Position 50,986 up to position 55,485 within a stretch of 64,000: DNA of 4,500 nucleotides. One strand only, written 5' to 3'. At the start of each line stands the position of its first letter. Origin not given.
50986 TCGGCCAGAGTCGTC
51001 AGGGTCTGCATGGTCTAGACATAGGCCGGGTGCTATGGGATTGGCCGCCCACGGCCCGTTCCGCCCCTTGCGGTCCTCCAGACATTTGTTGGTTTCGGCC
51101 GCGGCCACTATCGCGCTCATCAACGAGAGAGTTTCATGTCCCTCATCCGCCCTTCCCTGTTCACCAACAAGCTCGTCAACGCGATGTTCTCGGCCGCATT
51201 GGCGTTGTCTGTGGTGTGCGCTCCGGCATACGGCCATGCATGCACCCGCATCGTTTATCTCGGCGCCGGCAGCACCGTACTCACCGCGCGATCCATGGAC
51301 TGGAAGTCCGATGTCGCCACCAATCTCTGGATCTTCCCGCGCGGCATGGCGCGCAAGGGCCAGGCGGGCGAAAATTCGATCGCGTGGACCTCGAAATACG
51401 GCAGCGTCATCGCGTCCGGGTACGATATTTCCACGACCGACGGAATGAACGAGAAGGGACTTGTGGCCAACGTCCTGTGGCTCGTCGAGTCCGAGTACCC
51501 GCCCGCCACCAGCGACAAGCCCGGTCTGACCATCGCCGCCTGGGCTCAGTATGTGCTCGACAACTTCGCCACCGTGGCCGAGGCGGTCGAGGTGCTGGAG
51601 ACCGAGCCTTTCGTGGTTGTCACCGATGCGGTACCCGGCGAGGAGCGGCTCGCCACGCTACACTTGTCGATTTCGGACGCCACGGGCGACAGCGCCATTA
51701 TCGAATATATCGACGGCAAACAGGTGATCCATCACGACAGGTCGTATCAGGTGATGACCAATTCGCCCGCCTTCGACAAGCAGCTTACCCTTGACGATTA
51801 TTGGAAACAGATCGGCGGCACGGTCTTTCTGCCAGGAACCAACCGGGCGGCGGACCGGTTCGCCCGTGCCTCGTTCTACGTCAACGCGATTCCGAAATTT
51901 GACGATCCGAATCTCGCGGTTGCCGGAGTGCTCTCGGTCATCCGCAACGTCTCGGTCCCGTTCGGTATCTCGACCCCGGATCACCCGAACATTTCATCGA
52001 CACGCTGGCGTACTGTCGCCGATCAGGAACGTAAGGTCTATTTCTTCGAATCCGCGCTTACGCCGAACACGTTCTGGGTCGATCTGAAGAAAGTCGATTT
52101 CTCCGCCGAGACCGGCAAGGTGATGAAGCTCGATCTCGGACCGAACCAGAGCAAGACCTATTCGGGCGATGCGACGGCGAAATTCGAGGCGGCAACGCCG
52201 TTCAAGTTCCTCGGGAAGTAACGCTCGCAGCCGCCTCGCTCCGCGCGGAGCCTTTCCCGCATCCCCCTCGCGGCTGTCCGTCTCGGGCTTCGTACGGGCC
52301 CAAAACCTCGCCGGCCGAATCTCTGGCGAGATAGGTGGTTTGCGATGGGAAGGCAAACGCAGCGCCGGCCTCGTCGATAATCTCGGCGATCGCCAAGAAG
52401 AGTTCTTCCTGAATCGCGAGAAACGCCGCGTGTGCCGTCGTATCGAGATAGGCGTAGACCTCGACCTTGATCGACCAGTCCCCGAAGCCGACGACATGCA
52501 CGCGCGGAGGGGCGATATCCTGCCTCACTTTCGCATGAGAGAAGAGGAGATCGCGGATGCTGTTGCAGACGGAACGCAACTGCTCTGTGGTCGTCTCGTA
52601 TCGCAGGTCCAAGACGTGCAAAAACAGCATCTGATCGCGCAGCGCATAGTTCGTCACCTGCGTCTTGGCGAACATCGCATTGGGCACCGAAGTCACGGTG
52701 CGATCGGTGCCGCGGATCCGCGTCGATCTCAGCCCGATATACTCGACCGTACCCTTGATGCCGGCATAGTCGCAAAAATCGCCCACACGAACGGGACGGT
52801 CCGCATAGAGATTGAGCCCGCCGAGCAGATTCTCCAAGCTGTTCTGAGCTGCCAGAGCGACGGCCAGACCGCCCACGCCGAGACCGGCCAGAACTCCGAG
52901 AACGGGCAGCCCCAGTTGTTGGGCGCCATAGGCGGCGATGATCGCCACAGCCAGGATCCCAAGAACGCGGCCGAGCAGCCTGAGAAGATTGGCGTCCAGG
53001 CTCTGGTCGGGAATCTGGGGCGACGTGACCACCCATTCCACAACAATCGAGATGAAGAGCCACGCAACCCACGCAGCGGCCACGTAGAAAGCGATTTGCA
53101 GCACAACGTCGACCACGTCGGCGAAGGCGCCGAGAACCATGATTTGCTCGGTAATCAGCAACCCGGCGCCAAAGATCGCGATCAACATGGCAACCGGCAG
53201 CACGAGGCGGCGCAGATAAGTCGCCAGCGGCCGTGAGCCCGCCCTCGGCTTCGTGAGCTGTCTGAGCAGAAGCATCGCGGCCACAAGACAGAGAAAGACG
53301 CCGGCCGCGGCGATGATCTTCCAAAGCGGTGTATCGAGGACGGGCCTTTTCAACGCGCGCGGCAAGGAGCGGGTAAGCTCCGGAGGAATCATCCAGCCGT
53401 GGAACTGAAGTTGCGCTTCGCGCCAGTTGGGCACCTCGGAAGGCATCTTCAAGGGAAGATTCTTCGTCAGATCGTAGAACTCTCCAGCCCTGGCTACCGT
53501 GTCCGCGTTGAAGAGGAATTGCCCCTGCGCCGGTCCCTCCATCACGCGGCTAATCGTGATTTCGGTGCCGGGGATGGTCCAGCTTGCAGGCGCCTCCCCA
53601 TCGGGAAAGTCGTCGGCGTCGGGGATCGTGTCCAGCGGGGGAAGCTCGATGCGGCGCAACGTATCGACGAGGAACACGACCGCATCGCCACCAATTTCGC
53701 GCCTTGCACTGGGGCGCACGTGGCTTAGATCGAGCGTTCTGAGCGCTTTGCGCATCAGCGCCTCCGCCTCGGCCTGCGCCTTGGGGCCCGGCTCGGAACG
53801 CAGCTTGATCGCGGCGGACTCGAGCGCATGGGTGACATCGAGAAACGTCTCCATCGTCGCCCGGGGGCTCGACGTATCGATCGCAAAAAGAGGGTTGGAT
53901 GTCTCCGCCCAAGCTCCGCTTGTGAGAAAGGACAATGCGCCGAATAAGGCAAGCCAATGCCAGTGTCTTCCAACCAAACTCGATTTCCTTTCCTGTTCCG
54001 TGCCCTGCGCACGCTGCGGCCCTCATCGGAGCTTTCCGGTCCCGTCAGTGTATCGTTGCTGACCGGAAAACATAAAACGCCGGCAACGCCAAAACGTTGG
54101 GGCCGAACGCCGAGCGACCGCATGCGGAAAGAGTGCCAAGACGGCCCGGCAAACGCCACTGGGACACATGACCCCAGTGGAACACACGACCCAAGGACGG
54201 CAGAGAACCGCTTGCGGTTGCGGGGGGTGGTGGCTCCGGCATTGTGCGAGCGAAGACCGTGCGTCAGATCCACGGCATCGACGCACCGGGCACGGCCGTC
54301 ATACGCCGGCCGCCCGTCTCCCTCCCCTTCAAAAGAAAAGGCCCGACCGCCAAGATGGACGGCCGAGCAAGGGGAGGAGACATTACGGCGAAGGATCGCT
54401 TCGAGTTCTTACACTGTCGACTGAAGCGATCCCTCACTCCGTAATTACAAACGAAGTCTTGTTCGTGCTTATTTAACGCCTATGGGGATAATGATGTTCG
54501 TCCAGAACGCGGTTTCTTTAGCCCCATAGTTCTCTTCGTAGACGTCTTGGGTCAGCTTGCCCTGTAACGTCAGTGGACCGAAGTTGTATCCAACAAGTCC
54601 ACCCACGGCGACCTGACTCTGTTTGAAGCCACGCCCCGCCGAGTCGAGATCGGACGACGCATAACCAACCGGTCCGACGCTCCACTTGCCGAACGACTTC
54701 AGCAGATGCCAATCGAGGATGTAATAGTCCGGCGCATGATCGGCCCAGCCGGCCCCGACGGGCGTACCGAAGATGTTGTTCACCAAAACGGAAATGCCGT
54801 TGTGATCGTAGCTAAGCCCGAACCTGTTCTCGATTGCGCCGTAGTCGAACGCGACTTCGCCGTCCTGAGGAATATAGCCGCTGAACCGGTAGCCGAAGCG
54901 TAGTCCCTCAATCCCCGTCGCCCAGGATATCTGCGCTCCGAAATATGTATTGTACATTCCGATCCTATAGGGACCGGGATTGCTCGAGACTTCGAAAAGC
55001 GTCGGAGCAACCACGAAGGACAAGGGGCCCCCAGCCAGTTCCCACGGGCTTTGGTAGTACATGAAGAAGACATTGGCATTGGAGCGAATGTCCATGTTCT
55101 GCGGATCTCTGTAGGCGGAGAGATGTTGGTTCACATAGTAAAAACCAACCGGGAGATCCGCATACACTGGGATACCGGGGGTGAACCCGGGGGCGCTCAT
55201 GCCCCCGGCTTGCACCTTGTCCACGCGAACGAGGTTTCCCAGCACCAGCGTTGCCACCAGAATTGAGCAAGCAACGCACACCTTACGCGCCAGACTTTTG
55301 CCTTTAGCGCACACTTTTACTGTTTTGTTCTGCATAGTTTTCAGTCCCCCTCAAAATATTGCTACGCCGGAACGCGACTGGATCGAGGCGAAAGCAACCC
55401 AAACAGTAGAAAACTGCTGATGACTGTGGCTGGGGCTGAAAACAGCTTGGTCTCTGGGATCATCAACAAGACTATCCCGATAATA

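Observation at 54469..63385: AmiC/AmiR-type amide sensing coupled to an ATP-dependent lactam hydrolase operon rather than an amidase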

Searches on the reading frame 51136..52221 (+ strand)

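Call 96: search_protein_families(library=pfam, proteins=[window:51136-52221:+])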
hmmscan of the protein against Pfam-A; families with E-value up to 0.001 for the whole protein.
window:51136-52221:+ (361 aa): 2 families
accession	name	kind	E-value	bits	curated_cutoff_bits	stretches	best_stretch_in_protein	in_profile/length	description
PF02275.23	CBAH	-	1.3e-46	160.2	20.4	1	36-322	1-308/316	Linear amide C-N hydrolases, choloylglycine hydrolase family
PF03417.21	AAT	-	2.2e-06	28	23.2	1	86-210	31-140/225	Acyl-coenzyme A:6-aminopenicillanic acid acyl-transferase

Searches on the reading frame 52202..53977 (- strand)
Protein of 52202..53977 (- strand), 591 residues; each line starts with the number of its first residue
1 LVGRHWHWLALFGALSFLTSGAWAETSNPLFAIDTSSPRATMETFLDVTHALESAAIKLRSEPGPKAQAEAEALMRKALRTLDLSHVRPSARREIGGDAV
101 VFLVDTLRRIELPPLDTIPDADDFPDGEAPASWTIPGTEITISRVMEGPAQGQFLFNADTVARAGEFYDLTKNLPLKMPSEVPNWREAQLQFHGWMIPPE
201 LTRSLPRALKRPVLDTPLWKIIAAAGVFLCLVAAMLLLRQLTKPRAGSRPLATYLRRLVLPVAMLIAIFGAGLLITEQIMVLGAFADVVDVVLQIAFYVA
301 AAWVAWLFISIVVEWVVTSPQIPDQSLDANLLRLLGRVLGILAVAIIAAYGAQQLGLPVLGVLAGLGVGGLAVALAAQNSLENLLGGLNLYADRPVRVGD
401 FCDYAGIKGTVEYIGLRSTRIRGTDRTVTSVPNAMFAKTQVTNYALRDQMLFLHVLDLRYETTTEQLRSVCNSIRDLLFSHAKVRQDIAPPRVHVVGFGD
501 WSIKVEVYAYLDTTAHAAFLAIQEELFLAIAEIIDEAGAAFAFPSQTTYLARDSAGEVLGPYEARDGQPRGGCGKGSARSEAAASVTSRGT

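Call 3: search_protein_families(library=pfam, proteins=[window:52202-53977:-])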
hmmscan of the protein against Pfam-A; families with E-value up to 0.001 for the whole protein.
window:52202-53977:- (591 aa): 2 families
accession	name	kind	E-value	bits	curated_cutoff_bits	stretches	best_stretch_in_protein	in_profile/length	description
PF00924.24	MS_channel_2nd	-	9.9e-18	64.5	20.2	1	379-444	1-66/68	Mechanosensitive ion channel, beta-domain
PF21082.3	MS_channel_3rd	-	6.3e-09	36.6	21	1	458-541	7-88/88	Mechanosensitive ion channel MscS, C-terminal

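Call 4: search_protein_families(library=ncbifam, proteins=[window:52202-53977:-])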
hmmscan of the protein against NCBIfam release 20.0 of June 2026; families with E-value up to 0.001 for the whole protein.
window:52202-53977:- (591 aa): 6 families
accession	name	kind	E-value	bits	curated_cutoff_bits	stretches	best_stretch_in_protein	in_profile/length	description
NF007662.0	PRK10334.1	subfamily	8.1e-20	71.2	321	1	268-510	10-240/286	small-conductance mechanosensitive channel MscS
NF047602.1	MscsSHelicob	equivalog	2.5e-18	66.5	400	1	329-538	46-246/260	small-conductance mechanosensitive channel MscS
NF047601.1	MscSThanab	equivalog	4.5e-17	62.4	500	1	278-548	14-274/280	small-conductance mechanosensitive channel MscS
NF008438.0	PRK11281.1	equivalog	2.8e-12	45.3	991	1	377-553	920-1091/1113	mechanosensitive channel MscK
NF008542.0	PRK11465.1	equivalog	1.5e-09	36.7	596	1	256-434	431-612/741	mechanosensitive channel protein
NF008180.0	PRK10929.1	equivalog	1.1e-07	30.1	809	1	363-451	906-991/1109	miniconductance mechanosensitive channel MscM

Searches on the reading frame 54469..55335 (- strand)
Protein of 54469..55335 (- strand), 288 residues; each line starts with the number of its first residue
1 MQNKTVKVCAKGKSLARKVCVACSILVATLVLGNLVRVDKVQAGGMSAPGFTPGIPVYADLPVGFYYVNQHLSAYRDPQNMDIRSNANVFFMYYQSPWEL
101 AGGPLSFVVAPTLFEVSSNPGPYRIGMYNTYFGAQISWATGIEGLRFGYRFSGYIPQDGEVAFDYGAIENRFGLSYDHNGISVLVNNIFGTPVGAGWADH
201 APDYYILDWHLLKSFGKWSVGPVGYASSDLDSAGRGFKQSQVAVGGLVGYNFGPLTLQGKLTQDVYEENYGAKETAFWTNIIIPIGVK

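Call 3: search_protein_families(library=pfam, proteins=[window:54469-55335:-])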
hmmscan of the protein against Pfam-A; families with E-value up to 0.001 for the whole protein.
window:54469-55335:- (288 aa): 1 family
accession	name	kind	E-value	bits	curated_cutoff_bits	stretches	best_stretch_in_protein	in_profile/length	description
PF13557.12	Phenol_MetA_deg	-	2.5e-11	44.5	22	1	80-279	15-240/242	Putative MetA-pathway of phenol degradation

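Call 4: search_protein_families(library=ncbifam, proteins=[window:54469-55335:-])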
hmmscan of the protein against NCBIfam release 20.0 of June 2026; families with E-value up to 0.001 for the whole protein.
window:54469-55335:- (288 aa): 0 families
